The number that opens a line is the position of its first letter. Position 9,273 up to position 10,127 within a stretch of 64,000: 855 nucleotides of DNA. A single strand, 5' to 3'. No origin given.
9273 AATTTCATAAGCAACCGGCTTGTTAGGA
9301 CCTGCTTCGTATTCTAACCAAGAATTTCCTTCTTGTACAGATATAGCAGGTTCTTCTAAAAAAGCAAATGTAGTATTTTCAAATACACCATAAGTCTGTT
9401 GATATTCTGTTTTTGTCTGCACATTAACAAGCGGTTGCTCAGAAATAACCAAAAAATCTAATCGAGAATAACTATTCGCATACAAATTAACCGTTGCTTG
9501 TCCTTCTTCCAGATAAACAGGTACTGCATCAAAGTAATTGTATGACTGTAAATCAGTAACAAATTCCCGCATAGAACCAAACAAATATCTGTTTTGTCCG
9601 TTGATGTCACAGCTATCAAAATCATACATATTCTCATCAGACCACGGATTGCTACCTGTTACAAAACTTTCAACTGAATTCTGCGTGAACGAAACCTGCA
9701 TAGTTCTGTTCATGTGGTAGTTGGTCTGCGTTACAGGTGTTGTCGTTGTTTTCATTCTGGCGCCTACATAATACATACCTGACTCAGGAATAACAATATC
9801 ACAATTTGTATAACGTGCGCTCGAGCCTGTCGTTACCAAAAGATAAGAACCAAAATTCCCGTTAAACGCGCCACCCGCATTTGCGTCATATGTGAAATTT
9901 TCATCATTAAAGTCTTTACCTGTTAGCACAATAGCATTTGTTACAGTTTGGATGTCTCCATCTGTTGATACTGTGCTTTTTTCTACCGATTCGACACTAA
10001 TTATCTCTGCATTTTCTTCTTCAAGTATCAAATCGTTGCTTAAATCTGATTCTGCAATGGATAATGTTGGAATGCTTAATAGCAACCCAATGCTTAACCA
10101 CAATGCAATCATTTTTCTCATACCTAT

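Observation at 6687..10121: A shared CBM-like module links the RHS accessory protein to the giant glycan-enzyme-like proteins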

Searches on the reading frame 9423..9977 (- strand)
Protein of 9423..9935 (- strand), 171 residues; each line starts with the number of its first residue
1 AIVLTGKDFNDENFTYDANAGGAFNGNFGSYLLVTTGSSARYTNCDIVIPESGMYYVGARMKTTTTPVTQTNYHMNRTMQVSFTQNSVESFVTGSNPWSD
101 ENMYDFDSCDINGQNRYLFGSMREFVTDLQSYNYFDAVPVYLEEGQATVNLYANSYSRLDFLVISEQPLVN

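Call 14: search_protein_families(library=pfam, proteins=[window:9423-9935:-], max_evalue=10)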
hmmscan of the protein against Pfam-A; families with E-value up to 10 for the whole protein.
seq(171 aa): 2 families
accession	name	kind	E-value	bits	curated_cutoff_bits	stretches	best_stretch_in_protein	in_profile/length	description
PF00229.24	TNF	-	0.068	13.6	23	1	37-68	13-44/127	TNF(Tumour Necrosis Factor) family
PF18573.7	BclA_C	-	0.084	13.2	38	1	37-82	30-74/128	BclA C-terminal domain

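Call 18: search_solved_structures(query=A1, max_evalue=10, show_alignments=2)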
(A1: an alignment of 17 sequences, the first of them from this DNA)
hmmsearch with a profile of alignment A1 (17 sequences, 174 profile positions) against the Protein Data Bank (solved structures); distinct sequences matched with E-value up to 10: 4.
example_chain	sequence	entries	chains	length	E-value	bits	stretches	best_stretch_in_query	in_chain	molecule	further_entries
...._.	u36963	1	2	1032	3.8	10.9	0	42-75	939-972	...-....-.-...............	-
2vzo_A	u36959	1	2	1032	3.8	10.9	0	42-75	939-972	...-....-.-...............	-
2vzs_A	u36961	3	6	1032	3.8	10.9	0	42-75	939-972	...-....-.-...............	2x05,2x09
2vzt_A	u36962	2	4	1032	3.9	10.9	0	42-75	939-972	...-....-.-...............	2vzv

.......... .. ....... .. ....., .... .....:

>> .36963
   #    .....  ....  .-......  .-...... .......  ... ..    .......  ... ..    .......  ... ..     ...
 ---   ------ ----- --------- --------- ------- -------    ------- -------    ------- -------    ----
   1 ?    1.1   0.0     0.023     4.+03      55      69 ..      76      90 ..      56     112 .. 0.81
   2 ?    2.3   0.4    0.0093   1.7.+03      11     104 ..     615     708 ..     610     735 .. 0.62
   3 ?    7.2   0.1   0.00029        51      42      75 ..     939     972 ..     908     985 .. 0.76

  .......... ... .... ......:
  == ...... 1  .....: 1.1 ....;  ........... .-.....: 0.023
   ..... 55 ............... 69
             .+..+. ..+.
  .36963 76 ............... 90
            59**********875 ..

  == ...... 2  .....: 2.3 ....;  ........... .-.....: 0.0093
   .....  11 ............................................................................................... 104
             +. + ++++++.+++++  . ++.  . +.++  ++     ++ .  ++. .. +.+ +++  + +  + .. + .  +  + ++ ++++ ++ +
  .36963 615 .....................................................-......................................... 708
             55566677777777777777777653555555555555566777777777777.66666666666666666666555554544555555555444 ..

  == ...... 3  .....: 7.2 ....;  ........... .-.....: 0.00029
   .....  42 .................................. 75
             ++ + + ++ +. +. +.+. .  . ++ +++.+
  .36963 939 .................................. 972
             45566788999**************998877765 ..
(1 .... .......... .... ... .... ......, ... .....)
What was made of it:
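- Tried and rejected: A-type profile against PDB sequences: only a non-significant CsxA CBM35 strand, E 3.8 (call 18).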

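Call 22: predict_structure(alignment_id=A1)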
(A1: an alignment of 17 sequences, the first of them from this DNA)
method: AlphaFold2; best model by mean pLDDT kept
length: 184 residues; sequences in the alignment: 17
mean_pLDDT: 87.2   pTM: 0.84
mean pLDDT of the five models: 87.2, 86.2, 85.9, 85.4, 84.6
residues with pLDDT >= 90: 121; 70-90: 39; 50-70: 13; < 50: 11
segments of 3 or more residues with pLDDT < 50: 1-11
pLDDT, mean of each block of 10 residues (from residue 1): 43 80 82 70 70 81 97 94 87 97 98 95 97 96 95 98 95 95 92
secondary structure, 60 per line:
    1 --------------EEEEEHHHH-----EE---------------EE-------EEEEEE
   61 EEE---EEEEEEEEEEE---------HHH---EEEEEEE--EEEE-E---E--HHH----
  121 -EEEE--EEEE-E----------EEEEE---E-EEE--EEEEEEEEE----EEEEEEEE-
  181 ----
elements in order: E15-19 H20-23 E55-63 E67-77 E93-99 E102-105 E122-125 E128-131 E144-148 E154-156 E159-167 E172-179
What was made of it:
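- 9426..9977 (-): A-type module 1 (aa 49-232): CBM6/35-like beta-jelly-roll with an insertion. AF2 pLDDT 87.2 (call 22).
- On CBM6/CBM35/CBM36-like beta-jelly-roll superfamily (galactose-binding-domain-like): A module 1 model (pLDDT 87.2, call 22).
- The AF2 model has pLDDT 87.2 and pTM 0.84 (call 22).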

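Call 25: search_protein_representatives(alignment_id=A1)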
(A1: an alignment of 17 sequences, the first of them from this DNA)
Query: 17 sequences, 174 profile positions. Proteins with E-value up to 0.001 (for the whole library): 56; up to 1e-10: 8; up to 1e-30: 6. The best 56 are listed.
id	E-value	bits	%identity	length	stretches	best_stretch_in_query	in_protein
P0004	1.6e-202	682.9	-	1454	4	2-172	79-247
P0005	1.4e-192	650.6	-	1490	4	2-173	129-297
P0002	7.9e-159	540.7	-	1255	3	1-173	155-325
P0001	9.8e-148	504.5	-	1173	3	2-173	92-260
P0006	1.4e-134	461.8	-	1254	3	2-173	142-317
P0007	1.1e-40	156.0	-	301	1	4-171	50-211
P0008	4.9e-18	82.2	-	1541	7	45-103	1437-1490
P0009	1.3e-14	71.1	-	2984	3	47-173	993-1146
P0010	9.1e-10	55.3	-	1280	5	55-101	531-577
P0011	4.0e-09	53.2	-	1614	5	23-104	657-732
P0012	6.1e-09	52.6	-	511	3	41-91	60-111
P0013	2.6e-08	50.6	-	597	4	30-75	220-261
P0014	3.0e-08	50.4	-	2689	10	51-73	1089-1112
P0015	5.0e-08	49.7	-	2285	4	22-172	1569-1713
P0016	5.7e-08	49.5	-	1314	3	48-76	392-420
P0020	2.7e-07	47.3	-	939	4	28-76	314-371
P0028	3.8e-06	43.6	-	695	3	21-76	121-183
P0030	6.3e-06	42.8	-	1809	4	4-68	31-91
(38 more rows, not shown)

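Call 29: fold_search(model_id=the predicted structure, library=pdb)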
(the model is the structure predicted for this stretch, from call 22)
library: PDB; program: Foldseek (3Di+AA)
matches with E <= 10: 1785; with E <= 0.001: 45
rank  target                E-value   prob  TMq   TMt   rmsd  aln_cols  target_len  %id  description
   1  2cdo_B                1.3e-06  1.00  0.45  0.58   8.3       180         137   14  structure of agarase carbohydrate binding module in complex with neoagarohexaose (released 2006-02-16)
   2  2cdo_C                3.7e-06  1.00  0.45  0.58   8.3       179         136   13  structure of agarase carbohydrate binding module in complex with neoagarohexaose (released 2006-02-16)
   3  2cdp_D                4.3e-06  1.00  0.52  0.70   4.2       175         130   12  Structure of a CBM6 in complex with neoagarohexaose (released 2006-02-08)
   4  2cdp_A                7.0e-06  1.00  0.50  0.64   5.6       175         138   14  Structure of a CBM6 in complex with neoagarohexaose (released 2006-02-08)
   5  2cdp_B                1.0e-05  1.00  0.50  0.68   5.5       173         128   13  Structure of a CBM6 in complex with neoagarohexaose (released 2006-02-08)
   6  2cdo_A                1.1e-05  1.00  0.48  0.62   6.8       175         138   14  structure of agarase carbohydrate binding module in complex with neoagarohexaose (released 2006-02-16)
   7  7ehg_A                2.0e-05  1.00  0.48  0.62   4.5       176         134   14  Crystal Structure of MiXBM (released 2022-03-30)
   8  7ehg_B                2.3e-05  1.00  0.49  0.64   4.1       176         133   13  Crystal Structure of MiXBM (released 2022-03-30)
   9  2w1w_B                2.8e-05  1.00  0.52  0.69   4.6       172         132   13  Native structure of a family 35 carbohydrate binding module from Clostridium thermocellum (released 2009-01-20)
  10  2w47_A                4.3e-05  1.00  0.52  0.67   4.4       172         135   12  Clostridium thermocellum CBM35 in complex with delta-4,5- anhydrogalacturonic acid (released 2009-01-27)
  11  2cdp_C                4.8e-05  1.00  0.49  0.68   5.4       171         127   13  Structure of a CBM6 in complex with neoagarohexaose (released 2006-02-08)
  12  7ehg_F                5.1e-05  1.00  0.51  0.65   3.8       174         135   13  Crystal Structure of MiXBM (released 2022-03-30)
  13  7ehg_E                5.1e-05  1.00  0.51  0.65   3.8       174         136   13  Crystal Structure of MiXBM (released 2022-03-30)
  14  2w1w_A                6.3e-05  1.00  0.51  0.68   4.5       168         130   13  Native structure of a family 35 carbohydrate binding module from Clostridium thermocellum (released 2009-01-20)
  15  7ehg_C                7.8e-05  1.00  0.48  0.62   4.1       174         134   12  Crystal Structure of MiXBM (released 2022-03-30)
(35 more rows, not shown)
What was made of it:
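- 9426..9977 (-): Foldseek hits to CBM6, CBM35 and CBM36 (call 29).
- On CBM6/CBM35/CBM36-like beta-jelly-roll superfamily (galactose-binding-domain-like): The top 45 Foldseek hits (E<=1e-3) are mostly CBM6, CBM35 and CBM36, with target TM 0.58-0.74 (call 29).
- Closest known: CBM6 and CBM35 carbohydrate-binding modules. Same: They share the beta-jelly-roll fold (Foldseek E 1e-6 to 1e-4, TM 0.58-0.74 on the target, call 29).
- Closest known: Receptor-binding parts of other toxin systems: Cry toxin domain III. Same: Cry domain III appears among the fold hits (call 29).
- Target-normalised TM is 0.58-0.74, and 45 hits have E<=1e-3 (call 29). Cry toxin domain III is among the fold hits (call 29). 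Cry toxin domain III, a CBM6-like receptor-binding domain, is among the fold hits (call 29).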
